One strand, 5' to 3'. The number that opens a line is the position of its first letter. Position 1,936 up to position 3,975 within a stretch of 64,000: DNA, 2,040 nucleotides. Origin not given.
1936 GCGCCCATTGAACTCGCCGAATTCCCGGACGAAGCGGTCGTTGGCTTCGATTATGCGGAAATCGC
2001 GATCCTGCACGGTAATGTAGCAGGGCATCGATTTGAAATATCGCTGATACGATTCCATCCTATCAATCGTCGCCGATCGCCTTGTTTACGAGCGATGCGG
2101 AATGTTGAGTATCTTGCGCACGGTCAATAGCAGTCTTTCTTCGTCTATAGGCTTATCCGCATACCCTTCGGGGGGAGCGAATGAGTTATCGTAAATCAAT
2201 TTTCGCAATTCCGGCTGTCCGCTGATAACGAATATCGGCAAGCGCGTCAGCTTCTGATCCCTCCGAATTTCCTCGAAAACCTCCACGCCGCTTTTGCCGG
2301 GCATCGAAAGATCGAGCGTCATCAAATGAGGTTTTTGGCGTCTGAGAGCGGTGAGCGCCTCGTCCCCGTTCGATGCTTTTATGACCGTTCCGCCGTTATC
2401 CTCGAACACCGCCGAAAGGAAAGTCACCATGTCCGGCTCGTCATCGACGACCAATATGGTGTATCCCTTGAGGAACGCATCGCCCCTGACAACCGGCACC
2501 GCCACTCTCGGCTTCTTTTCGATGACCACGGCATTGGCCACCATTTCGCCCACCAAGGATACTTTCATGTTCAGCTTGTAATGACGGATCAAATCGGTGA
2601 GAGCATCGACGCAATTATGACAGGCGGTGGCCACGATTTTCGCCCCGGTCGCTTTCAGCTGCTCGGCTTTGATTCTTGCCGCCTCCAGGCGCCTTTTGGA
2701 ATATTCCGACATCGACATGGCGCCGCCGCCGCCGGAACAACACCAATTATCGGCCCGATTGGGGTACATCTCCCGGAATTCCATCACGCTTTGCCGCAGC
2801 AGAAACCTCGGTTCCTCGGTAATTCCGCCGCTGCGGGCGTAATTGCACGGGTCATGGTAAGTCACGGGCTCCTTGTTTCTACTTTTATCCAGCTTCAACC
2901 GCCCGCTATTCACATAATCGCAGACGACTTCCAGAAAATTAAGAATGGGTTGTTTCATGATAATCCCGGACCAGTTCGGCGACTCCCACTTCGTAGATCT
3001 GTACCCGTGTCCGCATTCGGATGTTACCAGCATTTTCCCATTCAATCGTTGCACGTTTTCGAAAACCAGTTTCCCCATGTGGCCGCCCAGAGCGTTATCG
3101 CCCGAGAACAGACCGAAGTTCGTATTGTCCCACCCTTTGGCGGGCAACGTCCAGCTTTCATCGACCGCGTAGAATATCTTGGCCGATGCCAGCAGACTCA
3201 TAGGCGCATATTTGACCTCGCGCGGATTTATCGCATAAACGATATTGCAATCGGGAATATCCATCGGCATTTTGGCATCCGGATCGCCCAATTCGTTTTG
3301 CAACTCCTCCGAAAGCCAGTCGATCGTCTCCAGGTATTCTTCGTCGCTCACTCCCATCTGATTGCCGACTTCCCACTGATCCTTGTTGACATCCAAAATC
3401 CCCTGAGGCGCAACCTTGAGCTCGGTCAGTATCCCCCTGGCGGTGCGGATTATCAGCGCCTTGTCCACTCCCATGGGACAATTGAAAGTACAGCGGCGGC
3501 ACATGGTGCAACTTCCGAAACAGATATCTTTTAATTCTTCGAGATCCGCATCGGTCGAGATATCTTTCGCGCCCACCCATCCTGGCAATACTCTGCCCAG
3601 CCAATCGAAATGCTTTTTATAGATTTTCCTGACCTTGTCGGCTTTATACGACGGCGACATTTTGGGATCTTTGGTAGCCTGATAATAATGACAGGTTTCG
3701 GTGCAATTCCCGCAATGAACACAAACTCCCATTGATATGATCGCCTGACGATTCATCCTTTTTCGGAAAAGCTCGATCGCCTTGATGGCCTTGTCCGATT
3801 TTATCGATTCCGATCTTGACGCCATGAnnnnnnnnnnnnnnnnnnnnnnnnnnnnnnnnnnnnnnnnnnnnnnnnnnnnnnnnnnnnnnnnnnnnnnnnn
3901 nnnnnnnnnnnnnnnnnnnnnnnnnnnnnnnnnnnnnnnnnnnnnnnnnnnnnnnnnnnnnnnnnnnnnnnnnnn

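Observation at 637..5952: Candidate redox-sensing two-component system built on a DsrMK-like module: HdrD/DsrK-like protein fused to a receiver domain, with its own cytochrome b, a Cys-rich PAS kinase and a helix-turn-helix/Cys/REC regulator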

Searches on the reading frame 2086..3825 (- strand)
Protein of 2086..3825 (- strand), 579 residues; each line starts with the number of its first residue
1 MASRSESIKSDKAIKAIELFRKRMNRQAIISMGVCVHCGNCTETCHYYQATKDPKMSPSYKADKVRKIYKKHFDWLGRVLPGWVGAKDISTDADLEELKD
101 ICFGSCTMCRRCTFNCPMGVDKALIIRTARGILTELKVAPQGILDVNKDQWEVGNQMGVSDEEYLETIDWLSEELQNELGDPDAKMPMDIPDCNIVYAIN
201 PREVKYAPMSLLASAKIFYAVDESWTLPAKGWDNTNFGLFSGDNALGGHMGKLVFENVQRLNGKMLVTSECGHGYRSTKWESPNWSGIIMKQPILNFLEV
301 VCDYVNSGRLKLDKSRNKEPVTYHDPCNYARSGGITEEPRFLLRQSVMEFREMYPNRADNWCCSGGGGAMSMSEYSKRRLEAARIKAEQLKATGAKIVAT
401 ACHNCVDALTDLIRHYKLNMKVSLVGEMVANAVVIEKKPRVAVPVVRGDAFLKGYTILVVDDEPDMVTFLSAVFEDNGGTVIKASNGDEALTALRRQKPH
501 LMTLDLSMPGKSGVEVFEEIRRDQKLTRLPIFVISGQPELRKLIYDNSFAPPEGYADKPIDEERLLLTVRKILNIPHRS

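Call 3: search_protein_families(library=pfam, proteins=[window:2086-3825:-], max_evalue=0.01)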
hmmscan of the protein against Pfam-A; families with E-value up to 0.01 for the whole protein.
window:2086-3825:- (579 aa): 7 families
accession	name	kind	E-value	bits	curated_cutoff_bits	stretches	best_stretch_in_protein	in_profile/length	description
PF00072.30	Response_reg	-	3.8e-18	66.1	30.2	1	457-569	1-110/111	Response regulator receiver domain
PF02754.22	CCG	-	1.4e-10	41.6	20.6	1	321-406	1-81/85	Cysteine-rich domain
PF13183.11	Fer4_8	-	1.9e-09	38.3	27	1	34-120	4-68/68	4Fe-4S dicluster domain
PF13534.11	Fer4_17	-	2e-07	31.9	22.2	1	35-121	2-61/61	4Fe-4S dicluster domain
PF13237.11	Fer4_10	-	6.8e-05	23.2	25.5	0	105-123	8-22/53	4Fe-4S dicluster domain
PF12837.12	Fer4_6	-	0.0011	19.3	25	0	31-49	5-22/24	4Fe-4S binding domain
PF12838.12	Fer4_7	-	0.0024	18.7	27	1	35-120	2-52/52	4Fe-4S dicluster domain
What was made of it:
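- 3466..3726 (-): Ferredoxin-like region with two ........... motifs (C35/38/41/45 and C106/109/112/116), presumed to bind two [4Fe-4S] clusters. Fer4_8 covers aa 34-120 (call 3).
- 2608..2865 (-): CCG domain with the full C-X34-CC-X38-C-XX-C motif (C327, C362, C363, C402, C405). In HdrB/HdrD-type proteins this motif binds the non-cubane [4Fe-4S] cluster at the thiol/disulfide active site. CCG covers aa 321-406 at 1.4e-10 (call 3).
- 2119..2457 (-): Receiver (REC) domain with D461/D462, acceptor D505, S535, Y555 and K558. Response_reg 3.8e-18 (call 3).
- Checked: Fusion protein, 2086-3825(-), 579 aa. Pfam finds Fer4_8 (aa 34-120, 1.9e-9), CCG (aa 321-406, 1.4e-10) and Response_reg (aa 457-569, 3.8e-18, 66 bits against a cut-off of 30) (call 3).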

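Call 4: search_protein_families(library=ncbifam, proteins=[window:2086-3825:-], max_evalue=0.01)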
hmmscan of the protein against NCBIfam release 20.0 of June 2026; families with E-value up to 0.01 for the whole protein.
window:2086-3825:- (579 aa): 99 families (the best 25 are shown)
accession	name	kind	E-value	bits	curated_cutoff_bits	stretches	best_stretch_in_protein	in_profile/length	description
NF045711.1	sulf_resp_HmcF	equivalog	3.6e-90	302.9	750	1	19-436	46-452/457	sulfate respiration complex iron-sulfur protein HmcF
NF045724.1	ferredox_TmcB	equivalog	5.5e-89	298.7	735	1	27-431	35-426/430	electron transfer complex ferredoxin TmcB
NF045796.1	DsrK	equivalog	9.3e-74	248.7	400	1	23-438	38-440/453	sulfate reduction electron transfer complex DsrMKJOP subunit DsrK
NF045717.1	DVU0259_DivK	exception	2.2e-22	79.4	160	1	456-573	4-116/117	DVU0259 family response regulator domain-containing protein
NF045670.1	quin_L_LdhH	equivalog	1.7e-17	63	800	1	293-429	575-705/706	L-lactate dehydrogenase (quinone) large subunit LdhH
NF051870.1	NAssimRespRegNtrX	equivalog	1.2e-15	57.4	600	1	456-573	3-119/452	nitrogen assimilation response regulator NtrX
TIGR02154.1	PhoB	equivalog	8.4e-15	54.7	296.2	1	456-571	4-118/226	phosphate regulon transcriptional regulator PhoB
NF004898.0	PRK06259.1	equivalog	4.4e-14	52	385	1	315-425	373-480/488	fumarate reductase (CoM/CoB) subunit TfrB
NF007969.0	PRK10693.1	equivalog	1.2e-13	50.9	329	1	452-537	5-88/337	two-component system response regulator RssB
NF040689.1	MtrAB_MtrA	equivalog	2e-13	50.2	300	1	457-572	1-112/219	MtrAB system response regulator MtrA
NF053512.1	nitric_RR_NosR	exception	1.3e-11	44.2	400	1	457-574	1-116/422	response regulator c-di-GMP phosphodiesterase, NosR family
NF007135.0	PRK09581.1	equivalog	1.7e-11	43.6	474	1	456-570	4-117/457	PleD family two-component system response regulator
NF041866.1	EpsW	equivalog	3.3e-11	42.9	200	1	455-574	6-126/131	exopolysaccharide biosynthesis response regulator EpsW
NF040534.1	resp_reg_YycF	equivalog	5.1e-11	42.3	340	1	456-569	2-111/231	response regulator YycF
NF045944.1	ResRegRpaBCyano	equivalog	5.3e-11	42.3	330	1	458-545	1-85/229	response regulator transcription factor RpaB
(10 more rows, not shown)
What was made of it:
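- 2119..2457 (-): Best NCBIfam REC match is the DVU0259 family, 79 bits (call 4).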

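Call 7: find_homologous_proteins(query=window:2086-3825:-, max_evalue=1e-10)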
Query window:2086-3825:- (579 aa): 3587 proteins with E <= 1e-10 among 8000 candidates; the best 120 are listed.
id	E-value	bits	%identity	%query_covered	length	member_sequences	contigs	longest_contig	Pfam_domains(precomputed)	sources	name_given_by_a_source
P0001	0.0e+0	1293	94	100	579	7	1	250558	PF13534.12,PF02754.22,PF13183.12,PF00072.31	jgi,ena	-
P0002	0.0e+0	1095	81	96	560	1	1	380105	PF13534.12,PF02754.22,PF13237.12,PF13183.12,PF00072.31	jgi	jgi:Fe-S oxidoreductase/CheY-like chemotaxis protein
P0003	0.0e+0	1069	75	99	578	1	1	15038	PF13534.12,PF02754.22,PF13183.12,PF00072.31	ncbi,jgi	jgi:Fe-S oxidoreductase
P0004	5.1e-266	902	65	98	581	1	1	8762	PF12838.13,PF13534.12,PF02754.22,PF13237.12,PF13183.12,PF00072.31,PF13187.12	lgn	-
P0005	1.2e-265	900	65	98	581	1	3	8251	PF12838.13,PF13534.12,PF02754.22,PF13183.12,PF00072.31,PF13187.12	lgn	-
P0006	1.0e-263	894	64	99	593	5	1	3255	PF12837.13,PF13534.12,PF02754.22,PF13237.12,PF13183.12,PF00072.31,PF13187.12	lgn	-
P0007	4.3e-260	882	63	99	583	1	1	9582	PF13534.12,PF02754.22,PF13237.12,PF13183.12,PF00072.31,PF13187.12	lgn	-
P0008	5.0e-258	875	64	99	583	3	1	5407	PF12838.13,PF13534.12,PF02754.22,PF13237.12,PF13183.12,PF00072.31,PF13187.12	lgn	-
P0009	6.7e-258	875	64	98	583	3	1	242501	PF12838.13,PF13534.12,PF02754.22,PF13237.12,PF13183.12,PF00072.31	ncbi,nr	ncbi:MAG: response regulator [Candidatus Kapabacteria bacterium]|nr:response regulator [Candidatus K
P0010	2.4e-257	873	64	98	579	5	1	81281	PF12838.13,PF13534.12,PF02754.22,PF13237.12,PF13183.12,PF00072.31,PF13187.12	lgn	-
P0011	3.3e-255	866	63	98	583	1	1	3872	PF13534.12,PF02754.22,PF13237.12,PF13183.12,PF00072.31,PF13187.12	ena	-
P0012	4.3e-255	865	63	98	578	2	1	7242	PF13534.12,PF02754.22,PF13237.12,PF13183.12,PF00072.31,PF13187.12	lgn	-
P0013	4.9e-255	865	63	98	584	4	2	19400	PF12838.13,PF13534.12,PF02754.22,PF13237.12,PF13183.12,PF00072.31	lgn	-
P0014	8.6e-255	864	64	98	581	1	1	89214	PF13534.12,PF02754.22,PF13237.12,PF13183.12,PF00072.31,PF13187.12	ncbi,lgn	-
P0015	1.0e-254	864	63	98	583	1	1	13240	PF12838.13,PF13534.12,PF02754.22,PF13237.12,PF13183.12,PF00072.31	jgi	jgi:Fe-S oxidoreductase/CheY-like chemotaxis protein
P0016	1.7e-254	864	62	98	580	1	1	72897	PF13534.12,PF02754.22,PF13237.12,PF13183.12,PF00072.31,PF13187.12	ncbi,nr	ncbi:MAG: putative reductase, iron-sulfur cluster-binding subunit [Ignavibacteria bacterium]|nr:puta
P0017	5.6e-252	855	61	99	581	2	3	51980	PF12838.13,PF13534.12,PF02754.22,PF13183.12,PF00072.31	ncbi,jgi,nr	ncbi:MAG: response regulator [Deltaproteobacteria bacterium]|nr:response regulator [Deltaproteobacte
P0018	1.3e-251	854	63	98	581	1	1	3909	PF13534.12,PF02754.22,PF13237.12,PF13183.12,PF00072.31,PF13187.12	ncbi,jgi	jgi:Fe-S oxidoreductase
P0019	3.7e-249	846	62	98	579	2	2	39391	PF12838.13,PF13534.12,PF02754.22,PF13237.12,PF13183.12,PF00072.31,PF13187.12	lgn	-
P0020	3.8e-249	846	61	98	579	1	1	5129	PF13534.12,PF02754.22,PF13237.12,PF13183.12,PF00072.31,PF13187.12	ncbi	-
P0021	2.6e-243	827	61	99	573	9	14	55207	PF13534.12,PF02754.22,PF13183.12,PF00072.31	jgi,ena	jgi:Fe-S oxidoreductase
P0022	2.9e-243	826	61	98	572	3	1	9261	PF13534.12,PF02754.22,PF13237.12,PF13183.12,PF00072.31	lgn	-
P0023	1.8e-242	824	59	99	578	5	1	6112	PF12838.13,PF13534.12,PF02754.22,PF13237.12,PF13183.12,PF00072.31,PF13187.12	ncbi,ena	-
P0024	6.3e-242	822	61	98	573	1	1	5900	PF12838.13,PF13534.12,PF02754.22,PF13183.12,PF00072.31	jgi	jgi:Fe-S oxidoreductase/CheY-like chemotaxis protein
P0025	2.8e-241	820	62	98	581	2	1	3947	PF02754.22,PF13183.12,PF00072.31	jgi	-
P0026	4.1e-241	819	61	98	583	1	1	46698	PF12838.13,PF13534.12,PF02754.22,PF13237.12,PF13183.12,PF00072.31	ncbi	ncbi:MAG: response regulator [Planctomycetota bacterium]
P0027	3.3e-240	816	61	99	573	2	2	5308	PF13534.12,PF02754.22,PF13183.12,PF00072.31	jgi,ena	-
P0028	1.1e-239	815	61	98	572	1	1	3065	PF12838.13,PF13534.12,PF02754.22,PF13183.12,PF00072.31,PF13187.12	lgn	-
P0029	2.4e-239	813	58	99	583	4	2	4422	PF13534.12,PF02754.22,PF13183.12,PF00072.31,PF13187.12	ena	-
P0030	4.2e-239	813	59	100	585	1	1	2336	PF13534.12,PF02754.22,PF13237.12,PF13183.12,PF00072.31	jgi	jgi:Fe-S oxidoreductase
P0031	4.3e-239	813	59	99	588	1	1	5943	PF13534.12,PF02754.22,PF13183.12,PF00072.31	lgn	-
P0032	8.8e-239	812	59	98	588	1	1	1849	PF13534.12,PF02754.22,PF13183.12,PF00072.31,PF13187.12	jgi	jgi:Fe-S oxidoreductase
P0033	1.0e-238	811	62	96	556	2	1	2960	PF12838.13,PF13534.12,PF02754.22,PF13183.12,PF00072.31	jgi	jgi:Fe-S oxidoreductase/CheY-like chemotaxis protein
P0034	1.1e-238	811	58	99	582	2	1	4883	PF13534.12,PF02754.22,PF13237.12,PF13183.12,PF00072.31,PF13187.12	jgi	-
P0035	2.8e-238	810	60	98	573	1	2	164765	PF13534.12,PF02754.22,PF13183.12,PF00072.31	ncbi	-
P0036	3.1e-238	810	59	98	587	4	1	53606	PF13534.12,PF02754.22,PF13183.12,PF00072.31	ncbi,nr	ncbi:MAG: response regulator [Deltaproteobacteria bacterium]|nr:response regulator [Deltaproteobacte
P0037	1.0e-237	808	57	97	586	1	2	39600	PF13534.12,PF02754.22,PF13237.12,PF13183.12,PF00072.31,PF13187.12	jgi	jgi:Fe-S oxidoreductase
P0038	1.4e-237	808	60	98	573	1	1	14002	PF12838.13,PF13534.12,PF02754.22,PF13183.12,PF00072.31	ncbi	-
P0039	1.7e-237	807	60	98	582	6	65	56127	PF13534.12,PF02754.22,PF13237.12,PF13183.12,PF00072.31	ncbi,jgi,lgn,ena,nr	ncbi:MAG: hypothetical protein COZ06_29000 [Armatimonadetes bacterium CG_4_10_14_3_um_filter_66_18]|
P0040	1.1e-236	805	60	98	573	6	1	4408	PF13534.12,PF02754.22,PF13183.12,PF00072.31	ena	-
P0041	1.9e-236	804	56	97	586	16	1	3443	PF12838.13,PF13534.12,PF02754.22,PF13237.12,PF13183.12,PF00072.31,PF13187.12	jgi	-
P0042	2.0e-236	804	61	98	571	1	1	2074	PF13534.12,PF02754.22,PF13183.12,PF00072.31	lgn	-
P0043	2.7e-236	803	60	98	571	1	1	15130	PF13534.12,PF02754.22,PF13183.12,PF00072.31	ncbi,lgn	-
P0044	4.2e-236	803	58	98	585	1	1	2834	PF13534.12,PF02754.22,PF13237.12,PF13183.12,PF00072.31,PF13187.12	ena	-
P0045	4.7e-236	803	60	98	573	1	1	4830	PF13534.12,PF02754.22,PF13183.12,PF00072.31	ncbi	-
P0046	8.5e-236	802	58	98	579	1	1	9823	PF12838.13,PF13534.12,PF02754.22,PF13183.12,PF00072.31,PF13187.12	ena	-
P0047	1.4e-235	801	56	100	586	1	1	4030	PF13534.12,PF02754.22,PF13237.12,PF13183.12,PF00072.31,PF13187.12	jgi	jgi:Fe-S oxidoreductase/CheY-like chemotaxis protein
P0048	1.6e-235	801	59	98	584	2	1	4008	PF13534.12,PF02754.22,PF13183.12,PF00072.31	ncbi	-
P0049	4.6e-235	799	60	98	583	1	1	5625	PF13534.12,PF02754.22,PF13183.12,PF00072.31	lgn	-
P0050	8.7e-235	798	60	98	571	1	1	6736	PF13534.12,PF02754.22,PF13237.12,PF13183.12,PF00072.31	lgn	-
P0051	1.9e-234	797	59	98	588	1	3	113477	PF13534.12,PF02754.22,PF13237.12,PF13183.12,PF00072.31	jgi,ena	-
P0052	3.6e-234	796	58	98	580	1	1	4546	PF12838.13,PF13534.12,PF02754.22,PF13183.12,PF00072.31,PF13187.12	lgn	-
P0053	4.9e-234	796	56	99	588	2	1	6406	PF13534.12,PF02754.22,PF13183.12,PF00072.31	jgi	jgi:Fe-S oxidoreductase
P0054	5.0e-234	796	59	98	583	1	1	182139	PF13746.12,PF13534.12,PF02754.22,PF13237.12,PF13183.12,PF00072.31,PF13187.12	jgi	jgi:Fe-S oxidoreductase/CheY-like chemotaxis protein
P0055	6.5e-234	796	59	99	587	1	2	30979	PF13534.12,PF02754.22,PF13183.12,PF00072.31,PF13187.12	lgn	-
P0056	6.9e-234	795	57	99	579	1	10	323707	PF13534.12,PF02754.22,PF13183.12,PF00072.31,PF13187.12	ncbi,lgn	-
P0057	9.1e-234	795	56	98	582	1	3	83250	PF12838.13,PF13534.12,PF02754.22,PF13237.12,PF13183.12,PF00072.31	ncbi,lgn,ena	-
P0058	9.6e-234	795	58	99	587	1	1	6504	PF12838.13,PF13534.12,PF02754.22,PF13237.12,PF13183.12,PF00072.31,PF13187.12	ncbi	-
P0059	1.1e-233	795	59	99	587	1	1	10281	PF13534.12,PF02754.22,PF13237.12,PF13183.12,PF00072.31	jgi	-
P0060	1.7e-233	794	59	99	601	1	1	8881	PF13746.12,PF13534.12,PF02754.22,PF13183.12,PF00072.31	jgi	-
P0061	2.1e-233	794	59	99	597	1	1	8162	PF13746.12,PF13534.12,PF02754.22,PF13183.12,PF00072.31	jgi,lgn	-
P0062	2.1e-233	794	59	99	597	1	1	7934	PF13746.12,PF13534.12,PF02754.22,PF13183.12,PF00072.31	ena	-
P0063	2.7e-233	793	56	97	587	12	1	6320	PF13534.12,PF02754.22,PF13237.12,PF13183.12,PF00072.31,PF13187.12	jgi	jgi:Fe-S oxidoreductase/CheY-like chemotaxis protein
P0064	4.5e-233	793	58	99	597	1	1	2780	PF13746.12,PF13534.12,PF02754.22,PF13183.12,PF00072.31,PF13187.12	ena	-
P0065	4.6e-233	793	57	99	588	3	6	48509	PF13534.12,PF02754.22,PF13237.12,PF13183.12,PF00072.31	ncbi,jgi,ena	-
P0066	5.4e-233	793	56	99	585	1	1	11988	PF13534.12,PF02754.22,PF13183.12,PF00072.31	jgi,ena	-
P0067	1.0e-232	792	55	100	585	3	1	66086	PF13534.12,PF02754.22,PF13183.12,PF00072.31,PF13187.12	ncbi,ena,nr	ncbi:MAG: response regulator [Acidobacteria bacterium]|nr:response regulator [Acidobacteriota bacter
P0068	1.4e-232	791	58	100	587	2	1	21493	PF13534.12,PF02754.22,PF13237.12,PF13183.12,PF00072.31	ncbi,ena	-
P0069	1.5e-232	791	56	98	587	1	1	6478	PF13534.12,PF02754.22,PF13183.12,PF00072.31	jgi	jgi:Fe-S oxidoreductase/CheY-like chemotaxis protein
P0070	1.7e-232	791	58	99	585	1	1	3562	PF12838.13,PF13534.12,PF02754.22,PF13237.12,PF13183.12,PF00072.31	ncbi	-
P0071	1.9e-232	791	57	98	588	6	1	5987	PF13534.12,PF02754.22,PF13237.12,PF13183.12,PF00072.31,PF13187.12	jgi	jgi:Fe-S oxidoreductase/ActR/RegA family two-component response regulator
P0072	2.5e-232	790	57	98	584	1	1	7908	PF12838.13,PF13534.12,PF02754.22,PF13237.12,PF13183.12,PF00072.31,PF13187.12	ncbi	-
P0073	2.8e-232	790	58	100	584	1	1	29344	PF13534.12,PF02754.22,PF13237.12,PF13183.12,PF00072.31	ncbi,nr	ncbi:MAG: response regulator [candidate division Zixibacteria bacterium]|nr:response regulator [cand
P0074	3.1e-232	790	58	99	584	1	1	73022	PF02754.22,PF13237.12,PF13183.12,PF00072.31,PF13187.12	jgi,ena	-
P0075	4.0e-232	790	58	99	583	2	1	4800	PF12838.13,PF13534.12,PF02754.22,PF13237.12,PF13183.12,PF00072.31,PF13187.12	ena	-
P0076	6.6e-232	789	58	98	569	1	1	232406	PF13534.12,PF02754.22,PF13183.12,PF00072.31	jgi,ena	-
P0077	8.7e-232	789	59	98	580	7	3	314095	PF13534.12,PF02754.22,PF13183.12,PF00072.31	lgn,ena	-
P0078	1.3e-231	788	57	98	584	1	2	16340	PF13534.12,PF02754.22,PF13183.12,PF00072.31,PF13187.12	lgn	-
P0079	1.9e-231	787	59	99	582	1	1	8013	PF13534.12,PF02754.22,PF13237.12,PF13183.12,PF00072.31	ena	-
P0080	2.2e-231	787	58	98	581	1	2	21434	PF13534.12,PF02754.22,PF13237.12,PF13183.12,PF00072.31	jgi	jgi:Fe-S oxidoreductase/CheY-like chemotaxis protein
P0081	2.4e-231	787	57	98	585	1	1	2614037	PF13534.12,PF02754.22,PF13183.12,PF00072.31,PF13187.12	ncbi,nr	ncbi:MAG: response regulator [Candidatus Zixiibacteriota bacterium]|nr:MAG: response regulator [cand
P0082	2.7e-231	787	57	97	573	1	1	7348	PF13534.12,PF02754.22,PF13237.12,PF13183.12,PF00072.31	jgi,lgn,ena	-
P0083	2.9e-231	787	58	99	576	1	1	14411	PF12838.13,PF13534.12,PF02754.22,PF13183.12,PF00072.31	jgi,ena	-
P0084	4.4e-231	786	57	100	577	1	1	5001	PF13534.12,PF02754.22,PF13237.12,PF13183.12,PF00072.31,PF13187.12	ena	-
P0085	5.7e-231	786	57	98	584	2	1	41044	PF13534.12,PF02754.22,PF13237.12,PF13183.12,PF00072.31,PF13187.12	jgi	jgi:Fe-S oxidoreductase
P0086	5.7e-231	786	58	99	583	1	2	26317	PF12838.13,PF13534.12,PF02754.22,PF13237.12,PF13183.12,PF00072.31,PF13187.12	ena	-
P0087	8.5e-231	785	58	98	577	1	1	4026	PF13534.12,PF02754.22,PF13237.12,PF13183.12,PF00072.31,PF13187.12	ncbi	-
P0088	8.8e-231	785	57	100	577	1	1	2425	PF13534.12,PF02754.22,PF13237.12,PF13183.12,PF00072.31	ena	-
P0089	1.5e-230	784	57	100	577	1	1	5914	PF13534.12,PF02754.22,PF13237.12,PF13183.12,PF00072.31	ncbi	-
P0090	1.8e-230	784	57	99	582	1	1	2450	PF13534.12,PF02754.22,PF13237.12,PF13183.12,PF00072.31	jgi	-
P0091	1.8e-230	784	58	98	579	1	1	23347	PF13534.12,PF02754.22,PF13237.12,PF13183.12,PF00072.31,PF13187.12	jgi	-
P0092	2.1e-230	784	58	98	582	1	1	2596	PF13534.12,PF02754.22,PF13183.12,PF00072.31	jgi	-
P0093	2.2e-230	784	58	98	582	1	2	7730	PF13534.12,PF02754.22,PF13183.12,PF00072.31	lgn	-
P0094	2.3e-230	784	59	99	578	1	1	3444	PF13534.12,PF02754.22,PF13237.12,PF13183.12,PF00072.31,PF13187.12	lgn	-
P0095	2.3e-230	784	58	98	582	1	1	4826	PF13534.12,PF02754.22,PF13183.12,PF00072.31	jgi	-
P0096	2.3e-230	784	58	98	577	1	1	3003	PF13534.12,PF02754.22,PF13237.12,PF13183.12,PF00072.31,PF13187.12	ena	-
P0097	2.8e-230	784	58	99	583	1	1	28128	PF12838.13,PF13534.12,PF02754.22,PF13237.12,PF13183.12,PF00072.31,PF13187.12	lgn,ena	-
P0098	3.4e-230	783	58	99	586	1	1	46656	PF13534.12,PF02754.22,PF13237.12,PF13183.12,PF00072.31,PF13187.12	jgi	jgi:Fe-S oxidoreductase/ActR/RegA family two-component response regulator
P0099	3.5e-230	783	57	100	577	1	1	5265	PF13534.12,PF02754.22,PF13237.12,PF13183.12,PF00072.31,PF13187.12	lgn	-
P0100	4.0e-230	783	56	100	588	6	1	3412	PF13534.12,PF02754.22,PF13183.12,PF00072.31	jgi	-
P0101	4.2e-230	783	59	98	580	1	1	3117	PF13534.12,PF02754.22,PF13237.12,PF13183.12,PF00072.31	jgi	-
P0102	4.8e-230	783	57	100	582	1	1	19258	PF13534.12,PF02754.22,PF13237.12,PF13183.12,PF00072.31,PF13187.12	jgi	-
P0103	5.5e-230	783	58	98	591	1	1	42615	PF13746.12,PF13534.12,PF02754.22,PF13183.12,PF00072.31,PF13187.12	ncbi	-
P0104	6.0e-230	782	58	99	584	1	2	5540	PF13534.12,PF02754.22,PF13237.12,PF13183.12,PF00072.31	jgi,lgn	-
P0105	6.3e-230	782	56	99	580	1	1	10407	PF12838.13,PF13534.12,PF02754.22,PF13237.12,PF13183.12,PF00072.31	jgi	-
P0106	6.4e-230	782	57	99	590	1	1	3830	PF13746.12,PF13534.12,PF02754.22,PF13183.12,PF00072.31,PF13187.12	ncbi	ncbi:MAG: response regulator [Candidatus Zixiibacteriota bacterium]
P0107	6.7e-230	782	59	96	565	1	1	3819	PF13534.12,PF02754.22,PF13237.12,PF13183.12,PF00072.31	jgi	jgi:Fe-S oxidoreductase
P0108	7.5e-230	782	58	98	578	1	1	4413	PF13534.12,PF02754.22,PF13183.12,PF00072.31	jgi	jgi:Fe-S oxidoreductase/CheY-like chemotaxis protein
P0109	9.3e-230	782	57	99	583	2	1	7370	PF13534.12,PF02754.22,PF13237.12,PF13183.12,PF00072.31,PF13187.12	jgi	-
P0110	1.0e-229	782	57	99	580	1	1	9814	PF13534.12,PF02754.22,PF13183.12,PF00072.31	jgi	-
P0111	1.0e-229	782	58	99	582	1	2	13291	PF13746.12,PF13534.12,PF02754.22,PF13237.12,PF13183.12,PF00072.31,PF13187.12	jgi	jgi:Fe-S oxidoreductase/CheY-like chemotaxis protein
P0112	1.0e-229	782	58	98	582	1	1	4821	PF13534.12,PF02754.22,PF13237.12,PF13183.12,PF00072.31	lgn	-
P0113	1.1e-229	782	58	98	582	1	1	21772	PF13534.12,PF02754.22,PF13183.12,PF00072.31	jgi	-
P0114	1.2e-229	781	58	98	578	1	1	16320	PF13534.12,PF02754.22,PF13237.12,PF13183.12,PF00072.31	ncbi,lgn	ncbi:MAG: response regulator [Candidatus Deferrimicrobiaceae bacterium]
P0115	1.3e-229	781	57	99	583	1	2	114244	PF02754.22,PF13237.12,PF13183.12,PF00072.31,PF13187.12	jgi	-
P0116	1.3e-229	781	58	98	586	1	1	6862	PF13534.12,PF02754.22,PF13237.12,PF13183.12,PF00072.31,PF13187.12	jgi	jgi:Fe-S oxidoreductase/CheY-like chemotaxis protein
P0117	1.4e-229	781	56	100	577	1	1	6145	PF13534.12,PF02754.22,PF13237.12,PF13183.12,PF00072.31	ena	-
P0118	1.4e-229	781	58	99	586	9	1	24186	PF13534.12,PF02754.22,PF13237.12,PF13183.12,PF00072.31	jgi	-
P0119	1.5e-229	781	58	99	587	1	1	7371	PF13534.12,PF02754.22,PF13237.12,PF13183.12,PF00072.31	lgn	-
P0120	1.5e-229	781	56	99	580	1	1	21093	PF13534.12,PF02754.22,PF13237.12,PF13183.12,PF00072.31,PF13187.12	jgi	-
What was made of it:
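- Checked: The best 120 protein clusters (55-94% identity) all carry Fer4+CCG+REC at 556-601 aa (call 7).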
